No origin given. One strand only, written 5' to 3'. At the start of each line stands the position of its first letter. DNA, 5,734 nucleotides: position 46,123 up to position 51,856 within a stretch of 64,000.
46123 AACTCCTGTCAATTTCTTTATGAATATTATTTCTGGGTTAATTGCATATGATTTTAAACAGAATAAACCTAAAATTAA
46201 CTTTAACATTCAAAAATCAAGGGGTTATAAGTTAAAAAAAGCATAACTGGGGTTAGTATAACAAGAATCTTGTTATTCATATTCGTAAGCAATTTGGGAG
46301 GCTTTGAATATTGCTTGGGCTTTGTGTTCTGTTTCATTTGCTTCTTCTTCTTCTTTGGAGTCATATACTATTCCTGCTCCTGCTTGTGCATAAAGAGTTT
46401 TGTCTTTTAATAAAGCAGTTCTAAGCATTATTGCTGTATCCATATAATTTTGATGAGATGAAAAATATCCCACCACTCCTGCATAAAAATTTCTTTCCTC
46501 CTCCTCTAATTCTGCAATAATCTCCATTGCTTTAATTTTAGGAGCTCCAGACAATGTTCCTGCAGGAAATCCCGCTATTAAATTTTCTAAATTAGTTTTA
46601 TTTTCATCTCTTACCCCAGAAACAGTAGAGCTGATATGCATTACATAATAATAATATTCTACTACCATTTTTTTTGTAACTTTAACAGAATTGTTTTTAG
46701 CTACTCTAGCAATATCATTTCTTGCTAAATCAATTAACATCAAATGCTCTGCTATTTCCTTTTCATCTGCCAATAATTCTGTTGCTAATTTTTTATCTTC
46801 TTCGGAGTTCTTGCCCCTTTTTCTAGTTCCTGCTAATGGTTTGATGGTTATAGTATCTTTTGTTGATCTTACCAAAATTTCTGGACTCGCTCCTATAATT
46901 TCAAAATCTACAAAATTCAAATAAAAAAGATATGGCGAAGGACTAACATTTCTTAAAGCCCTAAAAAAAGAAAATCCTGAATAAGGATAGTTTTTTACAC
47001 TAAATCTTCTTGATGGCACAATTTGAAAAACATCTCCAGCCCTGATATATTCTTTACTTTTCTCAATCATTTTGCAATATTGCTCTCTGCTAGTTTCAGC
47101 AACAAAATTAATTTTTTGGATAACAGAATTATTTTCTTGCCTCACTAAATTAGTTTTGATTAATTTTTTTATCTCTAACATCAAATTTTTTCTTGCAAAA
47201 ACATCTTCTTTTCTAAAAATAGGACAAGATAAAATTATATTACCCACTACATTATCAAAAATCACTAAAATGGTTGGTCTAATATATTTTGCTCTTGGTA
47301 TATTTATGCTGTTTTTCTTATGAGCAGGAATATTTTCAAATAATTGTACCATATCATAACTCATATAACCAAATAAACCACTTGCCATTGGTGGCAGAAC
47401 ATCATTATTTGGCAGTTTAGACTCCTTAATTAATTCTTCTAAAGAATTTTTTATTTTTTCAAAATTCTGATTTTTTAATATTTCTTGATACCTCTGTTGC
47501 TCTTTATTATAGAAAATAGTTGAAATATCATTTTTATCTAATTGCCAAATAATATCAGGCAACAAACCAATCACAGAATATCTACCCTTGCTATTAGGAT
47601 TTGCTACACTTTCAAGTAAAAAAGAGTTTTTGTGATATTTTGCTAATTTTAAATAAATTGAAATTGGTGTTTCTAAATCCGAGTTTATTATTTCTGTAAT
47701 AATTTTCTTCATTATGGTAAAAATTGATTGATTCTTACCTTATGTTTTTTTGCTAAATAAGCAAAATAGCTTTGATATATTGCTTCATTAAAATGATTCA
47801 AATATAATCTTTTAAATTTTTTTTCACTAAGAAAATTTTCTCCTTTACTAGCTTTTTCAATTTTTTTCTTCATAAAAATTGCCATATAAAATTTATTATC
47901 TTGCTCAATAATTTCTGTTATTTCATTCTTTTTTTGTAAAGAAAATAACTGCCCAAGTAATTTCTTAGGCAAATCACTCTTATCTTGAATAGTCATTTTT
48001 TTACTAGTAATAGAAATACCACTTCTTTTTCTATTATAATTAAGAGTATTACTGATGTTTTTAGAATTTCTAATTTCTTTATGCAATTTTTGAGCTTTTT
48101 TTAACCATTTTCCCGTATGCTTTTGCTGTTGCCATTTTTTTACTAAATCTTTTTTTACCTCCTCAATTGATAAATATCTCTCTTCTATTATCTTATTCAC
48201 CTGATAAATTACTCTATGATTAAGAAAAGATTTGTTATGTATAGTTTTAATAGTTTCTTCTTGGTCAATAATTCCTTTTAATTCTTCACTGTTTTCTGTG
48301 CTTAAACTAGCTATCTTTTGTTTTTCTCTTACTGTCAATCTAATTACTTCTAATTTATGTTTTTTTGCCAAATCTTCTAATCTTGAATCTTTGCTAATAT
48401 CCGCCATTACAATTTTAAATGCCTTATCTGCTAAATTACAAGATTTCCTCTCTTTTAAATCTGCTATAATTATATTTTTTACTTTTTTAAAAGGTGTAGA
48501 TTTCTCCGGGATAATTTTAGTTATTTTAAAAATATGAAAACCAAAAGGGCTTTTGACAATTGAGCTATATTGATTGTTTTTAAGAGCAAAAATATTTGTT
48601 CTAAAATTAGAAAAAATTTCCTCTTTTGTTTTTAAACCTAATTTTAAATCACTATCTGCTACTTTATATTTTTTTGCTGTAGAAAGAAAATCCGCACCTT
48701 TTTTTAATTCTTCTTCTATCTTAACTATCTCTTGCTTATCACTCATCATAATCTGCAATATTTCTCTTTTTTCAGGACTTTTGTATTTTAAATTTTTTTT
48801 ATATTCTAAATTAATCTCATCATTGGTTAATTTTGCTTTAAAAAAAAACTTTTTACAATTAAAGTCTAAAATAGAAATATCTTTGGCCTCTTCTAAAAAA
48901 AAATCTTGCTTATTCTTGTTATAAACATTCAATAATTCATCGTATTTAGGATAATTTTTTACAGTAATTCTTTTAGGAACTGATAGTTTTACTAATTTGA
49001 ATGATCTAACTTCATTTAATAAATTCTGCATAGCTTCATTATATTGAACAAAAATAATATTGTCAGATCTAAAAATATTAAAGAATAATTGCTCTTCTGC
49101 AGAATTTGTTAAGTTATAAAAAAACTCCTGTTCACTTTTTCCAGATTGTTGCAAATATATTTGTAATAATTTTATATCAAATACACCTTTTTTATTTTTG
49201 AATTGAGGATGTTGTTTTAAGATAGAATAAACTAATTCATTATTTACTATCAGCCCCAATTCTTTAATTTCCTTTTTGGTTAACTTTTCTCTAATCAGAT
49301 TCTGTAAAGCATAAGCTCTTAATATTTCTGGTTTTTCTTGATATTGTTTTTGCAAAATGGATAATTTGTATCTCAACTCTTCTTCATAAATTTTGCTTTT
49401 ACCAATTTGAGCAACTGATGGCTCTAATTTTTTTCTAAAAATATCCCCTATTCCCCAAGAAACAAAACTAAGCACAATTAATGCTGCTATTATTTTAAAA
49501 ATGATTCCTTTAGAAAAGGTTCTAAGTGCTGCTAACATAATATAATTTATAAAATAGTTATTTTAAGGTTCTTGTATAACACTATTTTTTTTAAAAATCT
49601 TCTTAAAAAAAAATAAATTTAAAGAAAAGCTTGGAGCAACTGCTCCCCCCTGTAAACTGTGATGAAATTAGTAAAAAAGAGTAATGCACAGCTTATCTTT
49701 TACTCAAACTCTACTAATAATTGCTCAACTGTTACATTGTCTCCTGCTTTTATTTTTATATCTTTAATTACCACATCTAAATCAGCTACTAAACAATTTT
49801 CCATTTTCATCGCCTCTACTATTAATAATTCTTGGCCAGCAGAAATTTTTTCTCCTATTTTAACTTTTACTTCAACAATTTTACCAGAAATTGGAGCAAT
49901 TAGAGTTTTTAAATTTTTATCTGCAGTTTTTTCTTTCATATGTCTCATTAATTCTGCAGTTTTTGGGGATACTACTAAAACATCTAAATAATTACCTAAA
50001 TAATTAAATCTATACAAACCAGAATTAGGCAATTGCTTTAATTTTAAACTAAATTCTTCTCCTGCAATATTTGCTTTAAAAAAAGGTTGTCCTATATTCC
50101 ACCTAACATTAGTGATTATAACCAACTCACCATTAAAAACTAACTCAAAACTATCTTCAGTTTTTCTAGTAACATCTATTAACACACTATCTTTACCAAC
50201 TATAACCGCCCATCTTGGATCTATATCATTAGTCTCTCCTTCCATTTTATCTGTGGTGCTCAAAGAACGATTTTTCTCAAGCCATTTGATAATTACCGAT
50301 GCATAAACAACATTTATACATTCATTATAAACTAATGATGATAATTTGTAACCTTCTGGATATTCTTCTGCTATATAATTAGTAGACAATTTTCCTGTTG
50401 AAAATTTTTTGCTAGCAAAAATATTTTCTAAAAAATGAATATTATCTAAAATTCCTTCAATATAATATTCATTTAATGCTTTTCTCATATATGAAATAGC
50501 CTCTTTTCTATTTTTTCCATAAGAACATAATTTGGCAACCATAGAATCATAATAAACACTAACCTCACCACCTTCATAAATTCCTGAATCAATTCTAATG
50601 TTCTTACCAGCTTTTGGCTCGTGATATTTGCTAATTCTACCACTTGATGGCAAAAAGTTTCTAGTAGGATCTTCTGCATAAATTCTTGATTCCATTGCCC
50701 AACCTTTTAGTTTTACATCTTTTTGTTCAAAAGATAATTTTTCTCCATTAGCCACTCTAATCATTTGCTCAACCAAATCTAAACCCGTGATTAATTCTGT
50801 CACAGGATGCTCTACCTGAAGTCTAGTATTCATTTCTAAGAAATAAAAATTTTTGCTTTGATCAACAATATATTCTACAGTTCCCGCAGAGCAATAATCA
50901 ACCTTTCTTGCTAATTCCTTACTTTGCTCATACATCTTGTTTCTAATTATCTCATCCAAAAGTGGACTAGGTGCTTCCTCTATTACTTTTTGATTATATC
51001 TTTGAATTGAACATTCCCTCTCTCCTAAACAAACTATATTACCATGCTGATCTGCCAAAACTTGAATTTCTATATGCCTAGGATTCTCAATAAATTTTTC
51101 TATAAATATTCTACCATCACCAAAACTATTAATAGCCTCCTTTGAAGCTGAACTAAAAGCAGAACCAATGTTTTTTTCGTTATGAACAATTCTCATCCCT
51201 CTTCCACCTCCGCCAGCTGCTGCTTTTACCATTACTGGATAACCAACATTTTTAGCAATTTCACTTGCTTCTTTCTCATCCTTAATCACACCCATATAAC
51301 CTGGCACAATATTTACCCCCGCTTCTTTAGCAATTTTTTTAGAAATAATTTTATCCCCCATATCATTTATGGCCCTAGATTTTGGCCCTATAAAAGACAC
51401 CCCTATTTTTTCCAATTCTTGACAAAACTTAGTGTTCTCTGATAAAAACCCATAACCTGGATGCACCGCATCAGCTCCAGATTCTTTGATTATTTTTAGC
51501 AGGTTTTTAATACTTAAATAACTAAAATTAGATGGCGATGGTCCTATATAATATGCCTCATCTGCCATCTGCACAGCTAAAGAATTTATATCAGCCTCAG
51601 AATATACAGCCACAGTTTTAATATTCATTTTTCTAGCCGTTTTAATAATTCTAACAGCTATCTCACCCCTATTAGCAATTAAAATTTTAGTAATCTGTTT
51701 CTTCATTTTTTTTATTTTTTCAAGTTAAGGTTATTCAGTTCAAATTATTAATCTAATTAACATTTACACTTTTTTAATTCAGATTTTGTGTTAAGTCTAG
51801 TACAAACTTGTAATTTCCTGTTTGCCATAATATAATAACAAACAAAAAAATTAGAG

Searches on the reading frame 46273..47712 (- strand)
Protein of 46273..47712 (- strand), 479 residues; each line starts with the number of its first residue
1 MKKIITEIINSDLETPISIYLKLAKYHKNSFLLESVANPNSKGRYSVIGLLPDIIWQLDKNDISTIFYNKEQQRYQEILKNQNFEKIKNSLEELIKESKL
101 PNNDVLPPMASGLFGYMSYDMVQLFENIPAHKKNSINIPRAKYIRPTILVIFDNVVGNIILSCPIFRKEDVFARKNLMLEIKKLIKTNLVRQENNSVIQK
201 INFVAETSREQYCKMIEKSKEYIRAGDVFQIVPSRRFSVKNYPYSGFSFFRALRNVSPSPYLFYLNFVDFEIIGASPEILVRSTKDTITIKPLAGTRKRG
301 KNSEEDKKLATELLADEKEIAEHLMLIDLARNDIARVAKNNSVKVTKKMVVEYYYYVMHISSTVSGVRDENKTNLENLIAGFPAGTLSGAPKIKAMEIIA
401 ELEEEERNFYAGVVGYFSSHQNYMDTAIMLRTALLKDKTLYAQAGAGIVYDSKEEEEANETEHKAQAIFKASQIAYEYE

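Call 25: search_protein_families(library=ncbifam, max_evalue=0.00001, proteins=[window:46273-47712:-])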
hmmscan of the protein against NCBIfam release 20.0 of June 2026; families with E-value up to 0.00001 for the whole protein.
window:46273-47712:- (479 aa): 26 families (the best 25 are shown)
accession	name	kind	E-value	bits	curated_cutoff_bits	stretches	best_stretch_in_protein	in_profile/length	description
TIGR00564.1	trpE_most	equivalog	1.4e-153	512.2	517.7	1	12-472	2-454/455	anthranilate synthase component I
TIGR01820.1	TrpE-arch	equivalog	4.2e-125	418.6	512.05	1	16-471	1-447/449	anthranilate synthase component I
NF010086.0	PRK13571.1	equivalog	1.3e-118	396.7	693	1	9-475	30-500/510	anthranilate synthase component I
NF010079.0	PRK13564.1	equivalog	8.5e-98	328.4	471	1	62-475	99-514/521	anthranilate synthase component 1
NF010087.0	PRK13572.1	equivalog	1.9e-95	320.1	580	1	11-474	6-433/435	anthranilate synthase component I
NF010089.0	PRK13574.1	equivalog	2.4e-91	306.8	527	1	14-469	10-415/421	anthranilate synthase component I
NF006563.0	PRK09070.1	equivalog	3.9e-89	299.3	514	1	21-471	16-443/447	aminodeoxychorismate synthase component I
TIGR01824.1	PabB-clade2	equivalog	4e-86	289.5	408.55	1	112-467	2-354/355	aminodeoxychorismate synthase, component I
TIGR00565.1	trpE_proteo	equivalog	3.9e-83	280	494.65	1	65-472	86-493/498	anthranilate synthase component I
NF004610.0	PRK05940.1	equivalog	4.2e-83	279.7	568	1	79-473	69-460/467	anthranilate synthase component I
NF010082.0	PRK13567.1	equivalog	1e-79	268.5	576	1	22-470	16-465/468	anthranilate synthase component I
TIGR00553.1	pabB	equivalog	9e-71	238.7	328.4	1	172-467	44-328/329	aminodeoxychorismate synthase component I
NF010081.0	PRK13566.1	equivalog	1.9e-63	214.9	645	1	111-472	157-507/729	anthranilate synthase component I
NF012009.0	PRK15465.1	equivalog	3.6e-60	203.8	622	1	100-470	93-449/453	aminodeoxychorismate synthase component 1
NF005698.0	PRK07508.1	equivalog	4.2e-56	190.1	452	1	191-472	100-379/383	aminodeoxychorismate synthase component I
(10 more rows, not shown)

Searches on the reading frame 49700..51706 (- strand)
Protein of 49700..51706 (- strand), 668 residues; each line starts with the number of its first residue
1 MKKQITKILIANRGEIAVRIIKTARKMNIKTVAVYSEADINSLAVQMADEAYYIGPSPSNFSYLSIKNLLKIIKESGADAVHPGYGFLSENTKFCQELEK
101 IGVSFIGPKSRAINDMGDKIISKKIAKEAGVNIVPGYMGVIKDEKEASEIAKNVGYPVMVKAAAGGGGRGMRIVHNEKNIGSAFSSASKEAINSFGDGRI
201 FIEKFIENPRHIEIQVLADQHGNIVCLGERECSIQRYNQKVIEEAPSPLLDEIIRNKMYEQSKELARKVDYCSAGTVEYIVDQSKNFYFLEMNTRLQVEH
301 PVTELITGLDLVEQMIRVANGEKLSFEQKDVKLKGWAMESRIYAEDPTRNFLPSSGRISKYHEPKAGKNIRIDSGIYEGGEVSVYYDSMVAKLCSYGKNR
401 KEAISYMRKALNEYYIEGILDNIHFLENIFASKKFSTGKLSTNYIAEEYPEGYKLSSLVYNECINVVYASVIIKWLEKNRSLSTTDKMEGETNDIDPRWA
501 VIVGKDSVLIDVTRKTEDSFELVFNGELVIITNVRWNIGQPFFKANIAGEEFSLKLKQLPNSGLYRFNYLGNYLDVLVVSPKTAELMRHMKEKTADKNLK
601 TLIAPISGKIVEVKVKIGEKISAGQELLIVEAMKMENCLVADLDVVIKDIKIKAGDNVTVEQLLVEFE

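Call 25: search_protein_families(library=ncbifam, max_evalue=0.00001, proteins=[window:49700-51706:-])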
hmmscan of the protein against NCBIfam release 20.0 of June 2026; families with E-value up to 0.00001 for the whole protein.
window:49700-51706:- (668 aa): 51 families (the best 25 are shown)
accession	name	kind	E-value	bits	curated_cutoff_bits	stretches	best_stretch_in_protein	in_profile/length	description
NF009554.0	PRK12999.1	equivalog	4.6e-192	640.7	965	2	2-448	2-455/1147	pyruvate carboxylase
NF006367.0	PRK08591.1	subfamily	4.7e-190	632.1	597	1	5-448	2-444/451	acetyl-CoA carboxylase biotin carboxylase subunit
NF006406.0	PRK08654.1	equivalog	9e-186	618.2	739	1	6-448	3-443/499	acetyl-CoA carboxylase biotin carboxylase subunit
TIGR00514.1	accC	equivalog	3.2e-182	606.4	626.5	1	5-447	2-443/449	acetyl-CoA carboxylase biotin carboxylase subunit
NF004085.0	PRK05586.1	equivalog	2.4e-177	590.4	723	1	5-448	2-444/448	acetyl-CoA carboxylase biotin carboxylase subunit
TIGR01235.1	pyruv_carbox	equivalog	4.7e-177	590.7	1114.45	2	7-455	1-457/1143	pyruvate carboxylase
TIGR02712.1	urea_carbox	equivalog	1.5e-175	586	1303.85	2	6-447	2-441/1201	urea carboxylase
NF009471.0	PRK12833.1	equivalog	1e-166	555.2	686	1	1-446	1-445/467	acetyl-CoA carboxylase biotin carboxylase subunit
NF006286.0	PRK08462.1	equivalog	1.8e-160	534.7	740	1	2-448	1-444/445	acetyl-CoA carboxylase biotin carboxylase subunit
NF005525.0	PRK07178.1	equivalog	7e-155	516.2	768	1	5-472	2-465/471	acetyl-CoA carboxylase biotin carboxylase subunit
NF006287.0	PRK08463.1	equivalog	1.2e-149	499.2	775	1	4-448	1-444/479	acetyl-CoA carboxylase subunit A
TIGR01369.1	CPSaseII_lrg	equivalog_domain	6.9e-23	80.2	1027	1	17-332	577-877/1052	carbamoyl-phosphate synthase (glutamine-hydrolyzing) large subunit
NF003671.0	PRK05294.1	equivalog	2.3e-20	71.9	599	1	21-328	578-870/1058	carbamoyl-phosphate synthase large subunit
NF006761.0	PRK09282.1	domain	8e-17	60.9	402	1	543-667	467-589/591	pyruvate carboxylase subunit B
TIGR01205.1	D_ala_D_alaTIGR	subfamily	1.6e-16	60.2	245.65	1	97-294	85-285/318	D-alanine--D-alanine ligase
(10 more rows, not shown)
